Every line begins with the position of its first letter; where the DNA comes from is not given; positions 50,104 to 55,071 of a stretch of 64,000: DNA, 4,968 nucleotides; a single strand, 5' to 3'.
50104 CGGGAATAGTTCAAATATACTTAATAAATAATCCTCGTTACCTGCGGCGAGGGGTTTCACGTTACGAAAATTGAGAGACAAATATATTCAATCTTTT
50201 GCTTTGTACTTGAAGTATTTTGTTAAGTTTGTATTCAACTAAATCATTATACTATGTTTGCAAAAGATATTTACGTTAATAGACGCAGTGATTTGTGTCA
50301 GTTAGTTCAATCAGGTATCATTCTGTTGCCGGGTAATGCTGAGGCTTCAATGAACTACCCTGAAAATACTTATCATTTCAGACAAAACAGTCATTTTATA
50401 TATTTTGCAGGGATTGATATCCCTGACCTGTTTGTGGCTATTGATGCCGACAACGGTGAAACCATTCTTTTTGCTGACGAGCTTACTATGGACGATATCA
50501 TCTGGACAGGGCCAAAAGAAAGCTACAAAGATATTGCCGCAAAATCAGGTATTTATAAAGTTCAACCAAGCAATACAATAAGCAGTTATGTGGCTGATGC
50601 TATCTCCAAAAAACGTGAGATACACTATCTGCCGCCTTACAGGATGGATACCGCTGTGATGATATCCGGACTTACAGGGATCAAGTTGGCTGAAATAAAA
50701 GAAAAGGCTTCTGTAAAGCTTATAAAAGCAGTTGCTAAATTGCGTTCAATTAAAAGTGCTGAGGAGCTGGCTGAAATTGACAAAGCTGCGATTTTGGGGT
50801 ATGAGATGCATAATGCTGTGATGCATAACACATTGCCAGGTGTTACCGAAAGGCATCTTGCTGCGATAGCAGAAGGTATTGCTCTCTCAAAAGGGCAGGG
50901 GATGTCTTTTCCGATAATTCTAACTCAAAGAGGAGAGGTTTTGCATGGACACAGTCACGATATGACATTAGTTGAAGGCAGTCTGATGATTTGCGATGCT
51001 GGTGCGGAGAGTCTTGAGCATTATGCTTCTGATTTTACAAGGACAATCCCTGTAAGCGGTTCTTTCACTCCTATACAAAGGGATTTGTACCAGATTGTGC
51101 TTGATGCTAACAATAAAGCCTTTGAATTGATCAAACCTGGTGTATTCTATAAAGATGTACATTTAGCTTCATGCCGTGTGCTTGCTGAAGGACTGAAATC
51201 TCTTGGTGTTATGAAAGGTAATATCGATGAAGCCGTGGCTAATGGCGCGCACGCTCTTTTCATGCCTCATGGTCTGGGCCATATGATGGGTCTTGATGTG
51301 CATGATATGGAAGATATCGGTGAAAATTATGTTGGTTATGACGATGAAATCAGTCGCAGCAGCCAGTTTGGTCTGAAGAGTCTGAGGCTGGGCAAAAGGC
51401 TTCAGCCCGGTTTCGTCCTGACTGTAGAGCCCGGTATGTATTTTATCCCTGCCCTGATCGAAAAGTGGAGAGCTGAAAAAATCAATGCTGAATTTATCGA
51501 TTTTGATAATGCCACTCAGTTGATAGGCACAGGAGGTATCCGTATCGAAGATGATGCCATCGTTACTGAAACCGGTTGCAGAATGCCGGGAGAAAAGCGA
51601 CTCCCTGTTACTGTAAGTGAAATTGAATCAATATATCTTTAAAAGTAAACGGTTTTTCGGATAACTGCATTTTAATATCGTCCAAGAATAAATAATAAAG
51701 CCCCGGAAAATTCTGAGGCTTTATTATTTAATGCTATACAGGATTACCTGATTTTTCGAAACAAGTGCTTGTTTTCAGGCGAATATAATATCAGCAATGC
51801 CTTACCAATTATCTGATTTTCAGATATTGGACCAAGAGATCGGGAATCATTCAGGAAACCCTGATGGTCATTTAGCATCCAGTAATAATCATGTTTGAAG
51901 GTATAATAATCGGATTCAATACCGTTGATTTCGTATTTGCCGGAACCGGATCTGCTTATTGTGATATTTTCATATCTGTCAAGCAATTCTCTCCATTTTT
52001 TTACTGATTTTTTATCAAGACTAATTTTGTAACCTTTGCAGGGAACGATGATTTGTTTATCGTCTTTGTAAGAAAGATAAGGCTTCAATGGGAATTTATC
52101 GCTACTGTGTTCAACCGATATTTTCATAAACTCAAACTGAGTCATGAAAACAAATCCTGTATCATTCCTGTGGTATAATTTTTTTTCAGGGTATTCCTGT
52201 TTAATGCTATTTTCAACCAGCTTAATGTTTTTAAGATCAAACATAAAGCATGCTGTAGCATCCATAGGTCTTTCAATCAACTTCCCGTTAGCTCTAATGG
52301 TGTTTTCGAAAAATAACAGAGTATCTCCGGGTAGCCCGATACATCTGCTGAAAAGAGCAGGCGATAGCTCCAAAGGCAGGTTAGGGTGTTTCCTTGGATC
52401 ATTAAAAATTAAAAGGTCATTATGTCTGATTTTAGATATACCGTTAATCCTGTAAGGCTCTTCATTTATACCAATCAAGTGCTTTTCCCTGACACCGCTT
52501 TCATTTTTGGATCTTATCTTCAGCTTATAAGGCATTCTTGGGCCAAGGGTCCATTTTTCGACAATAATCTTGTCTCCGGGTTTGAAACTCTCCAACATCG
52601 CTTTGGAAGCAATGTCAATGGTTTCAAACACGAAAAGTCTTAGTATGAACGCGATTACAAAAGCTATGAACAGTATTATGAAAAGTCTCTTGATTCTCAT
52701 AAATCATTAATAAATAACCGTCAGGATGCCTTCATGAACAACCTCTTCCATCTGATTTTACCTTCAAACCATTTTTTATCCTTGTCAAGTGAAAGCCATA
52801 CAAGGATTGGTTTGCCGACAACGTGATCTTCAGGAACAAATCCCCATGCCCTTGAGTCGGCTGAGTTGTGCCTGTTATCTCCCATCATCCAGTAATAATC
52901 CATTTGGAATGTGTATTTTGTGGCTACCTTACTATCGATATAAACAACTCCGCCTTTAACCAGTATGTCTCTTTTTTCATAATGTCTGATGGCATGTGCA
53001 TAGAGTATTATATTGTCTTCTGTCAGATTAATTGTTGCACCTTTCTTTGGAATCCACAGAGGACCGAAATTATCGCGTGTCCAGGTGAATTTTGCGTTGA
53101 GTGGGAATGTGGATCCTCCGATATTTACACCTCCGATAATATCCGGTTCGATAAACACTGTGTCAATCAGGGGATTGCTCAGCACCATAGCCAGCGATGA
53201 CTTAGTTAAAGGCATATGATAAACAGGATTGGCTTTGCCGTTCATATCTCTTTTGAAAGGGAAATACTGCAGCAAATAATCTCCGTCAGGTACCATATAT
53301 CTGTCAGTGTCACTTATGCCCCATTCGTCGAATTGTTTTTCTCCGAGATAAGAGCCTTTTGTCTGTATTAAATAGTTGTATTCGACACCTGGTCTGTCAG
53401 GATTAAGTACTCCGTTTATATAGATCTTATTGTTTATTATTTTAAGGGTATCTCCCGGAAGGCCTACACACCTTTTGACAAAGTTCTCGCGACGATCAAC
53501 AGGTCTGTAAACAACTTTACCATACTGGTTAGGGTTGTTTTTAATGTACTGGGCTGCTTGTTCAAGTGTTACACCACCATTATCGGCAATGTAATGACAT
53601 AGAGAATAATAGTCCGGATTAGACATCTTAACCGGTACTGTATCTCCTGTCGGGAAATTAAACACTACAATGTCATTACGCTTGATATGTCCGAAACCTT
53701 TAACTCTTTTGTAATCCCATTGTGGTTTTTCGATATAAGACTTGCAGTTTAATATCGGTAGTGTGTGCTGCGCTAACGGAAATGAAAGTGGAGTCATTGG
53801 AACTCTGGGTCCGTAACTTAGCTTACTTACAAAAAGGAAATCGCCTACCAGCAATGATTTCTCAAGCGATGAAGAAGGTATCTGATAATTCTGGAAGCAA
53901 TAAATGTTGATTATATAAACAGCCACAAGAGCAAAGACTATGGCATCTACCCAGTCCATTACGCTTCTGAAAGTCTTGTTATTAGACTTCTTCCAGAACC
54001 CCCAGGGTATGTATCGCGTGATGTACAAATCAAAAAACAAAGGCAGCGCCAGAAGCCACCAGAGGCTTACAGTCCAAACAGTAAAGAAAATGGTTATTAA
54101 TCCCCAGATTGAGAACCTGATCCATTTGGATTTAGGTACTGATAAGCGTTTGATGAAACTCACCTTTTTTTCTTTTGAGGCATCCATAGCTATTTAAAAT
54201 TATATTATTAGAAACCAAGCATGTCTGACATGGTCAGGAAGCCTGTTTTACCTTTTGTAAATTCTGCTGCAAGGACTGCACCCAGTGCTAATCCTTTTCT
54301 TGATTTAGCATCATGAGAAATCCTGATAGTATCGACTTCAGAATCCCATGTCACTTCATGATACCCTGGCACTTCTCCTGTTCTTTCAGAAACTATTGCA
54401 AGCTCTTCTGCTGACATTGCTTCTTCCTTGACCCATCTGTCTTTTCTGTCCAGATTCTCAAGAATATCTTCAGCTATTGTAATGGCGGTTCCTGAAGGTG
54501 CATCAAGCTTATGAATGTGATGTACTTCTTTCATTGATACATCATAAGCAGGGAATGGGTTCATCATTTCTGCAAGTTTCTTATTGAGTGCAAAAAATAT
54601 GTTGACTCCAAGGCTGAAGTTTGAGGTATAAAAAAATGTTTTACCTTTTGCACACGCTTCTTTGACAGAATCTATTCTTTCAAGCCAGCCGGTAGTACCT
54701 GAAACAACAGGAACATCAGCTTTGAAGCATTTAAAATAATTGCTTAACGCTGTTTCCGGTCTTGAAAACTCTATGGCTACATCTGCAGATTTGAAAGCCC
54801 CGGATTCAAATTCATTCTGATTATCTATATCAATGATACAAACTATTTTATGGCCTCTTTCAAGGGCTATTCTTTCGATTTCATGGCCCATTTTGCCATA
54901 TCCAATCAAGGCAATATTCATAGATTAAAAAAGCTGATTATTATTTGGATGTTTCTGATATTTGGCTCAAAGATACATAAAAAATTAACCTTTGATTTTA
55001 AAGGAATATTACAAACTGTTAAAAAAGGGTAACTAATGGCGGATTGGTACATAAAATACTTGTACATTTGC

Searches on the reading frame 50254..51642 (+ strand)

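Call 53: search_protein_families(library=pfam, proteins=[window:50254-51642:+], max_evalue=0.0001)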
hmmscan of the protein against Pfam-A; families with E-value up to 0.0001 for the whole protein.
window:50254-51642:+ (462 aa): 2 families
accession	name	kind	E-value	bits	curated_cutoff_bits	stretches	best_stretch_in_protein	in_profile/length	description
PF00557.29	Peptidase_M24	-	1.2e-48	166.1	23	1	174-439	2-208/208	Metallopeptidase family M24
PF05195.22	AMP_N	-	2.9e-26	92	24.6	1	7-123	1-120/121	Aminopeptidase P, N-terminal domain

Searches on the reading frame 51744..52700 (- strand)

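Call 53: search_protein_families(library=pfam, proteins=[window:51744-52700:-], max_evalue=0.0001)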
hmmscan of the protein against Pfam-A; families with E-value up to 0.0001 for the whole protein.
window:51744-52700:- (318 aa): 1 family
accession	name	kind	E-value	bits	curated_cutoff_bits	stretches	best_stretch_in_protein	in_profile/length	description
PF10502.14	Peptidase_S26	-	8.3e-21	75.1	22.9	2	4-150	2-107/168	Signal peptidase, peptidase S26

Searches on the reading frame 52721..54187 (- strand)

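Call 53: search_protein_families(library=pfam, proteins=[window:52721-54187:-], max_evalue=0.0001)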
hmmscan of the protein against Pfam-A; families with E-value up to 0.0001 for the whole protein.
window:52721-54187:- (488 aa): 1 family
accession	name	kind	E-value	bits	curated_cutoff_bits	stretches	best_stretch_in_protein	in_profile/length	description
PF10502.14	Peptidase_S26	-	2.4e-39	135.4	22.9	2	77-306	2-137/168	Signal peptidase, peptidase S26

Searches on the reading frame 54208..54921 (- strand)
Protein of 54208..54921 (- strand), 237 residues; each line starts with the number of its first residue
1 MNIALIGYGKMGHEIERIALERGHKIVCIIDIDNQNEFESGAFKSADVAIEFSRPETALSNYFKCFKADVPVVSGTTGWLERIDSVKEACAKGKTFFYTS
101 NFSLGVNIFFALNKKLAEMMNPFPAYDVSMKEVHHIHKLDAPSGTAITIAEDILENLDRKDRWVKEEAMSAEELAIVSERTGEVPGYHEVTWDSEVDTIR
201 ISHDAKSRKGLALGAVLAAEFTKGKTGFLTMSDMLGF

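Call 54: search_protein_families(library=pfam, proteins=[window:54208-54921:-], max_evalue=0.0001)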
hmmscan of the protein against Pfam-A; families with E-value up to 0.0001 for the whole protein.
window:54208-54921:- (237 aa): 2 families
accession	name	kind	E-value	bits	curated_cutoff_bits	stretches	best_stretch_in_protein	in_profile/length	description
PF05173.19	DapB_C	-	5.6e-36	123.7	27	1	105-235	1-121/121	Dihydrodipicolinate reductase, C-terminus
PF01113.26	DapB_N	-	1.1e-15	58.2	25.6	1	1-102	1-124/124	Dihydrodipicolinate reductase, N-terminus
